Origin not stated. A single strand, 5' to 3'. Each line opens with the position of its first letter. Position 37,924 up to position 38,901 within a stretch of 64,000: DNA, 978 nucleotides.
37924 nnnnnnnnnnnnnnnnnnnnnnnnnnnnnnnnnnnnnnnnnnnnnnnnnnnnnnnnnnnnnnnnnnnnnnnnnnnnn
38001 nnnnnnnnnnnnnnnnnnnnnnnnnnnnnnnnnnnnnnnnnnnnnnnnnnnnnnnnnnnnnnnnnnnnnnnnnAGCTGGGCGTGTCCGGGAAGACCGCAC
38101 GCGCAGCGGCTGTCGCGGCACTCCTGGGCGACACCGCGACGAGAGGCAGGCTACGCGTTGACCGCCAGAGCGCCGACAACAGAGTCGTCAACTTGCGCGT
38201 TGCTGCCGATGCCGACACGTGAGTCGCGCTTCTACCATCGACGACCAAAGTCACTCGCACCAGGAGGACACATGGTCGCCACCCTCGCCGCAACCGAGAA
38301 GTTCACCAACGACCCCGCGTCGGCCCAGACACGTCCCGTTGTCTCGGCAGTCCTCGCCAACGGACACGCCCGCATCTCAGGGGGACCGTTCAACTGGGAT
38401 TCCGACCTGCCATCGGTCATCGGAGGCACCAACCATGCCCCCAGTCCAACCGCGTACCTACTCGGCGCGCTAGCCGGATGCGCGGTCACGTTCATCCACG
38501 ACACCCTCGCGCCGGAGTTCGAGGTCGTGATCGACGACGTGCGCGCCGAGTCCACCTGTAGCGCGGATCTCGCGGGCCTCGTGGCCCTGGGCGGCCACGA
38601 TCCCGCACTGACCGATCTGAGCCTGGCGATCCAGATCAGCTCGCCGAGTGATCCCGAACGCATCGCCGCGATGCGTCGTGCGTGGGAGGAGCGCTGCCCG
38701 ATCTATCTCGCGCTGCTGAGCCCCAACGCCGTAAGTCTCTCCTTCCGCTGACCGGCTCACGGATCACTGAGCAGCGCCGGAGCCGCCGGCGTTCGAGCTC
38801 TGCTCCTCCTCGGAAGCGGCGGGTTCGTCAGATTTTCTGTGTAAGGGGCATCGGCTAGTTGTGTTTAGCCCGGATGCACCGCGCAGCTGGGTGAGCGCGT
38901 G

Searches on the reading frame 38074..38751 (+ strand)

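Call 24: search_protein_families(library=pfam, proteins=[window:38074-38751:+], max_evalue=0.001)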
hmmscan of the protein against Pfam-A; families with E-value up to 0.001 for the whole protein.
window:38074-38751:+ (225 aa): 1 family
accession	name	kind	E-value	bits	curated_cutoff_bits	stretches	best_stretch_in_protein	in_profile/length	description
PF02566.24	OsmC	-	2.2e-11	44.5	27.5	1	118-221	1-98/100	OsmC-like protein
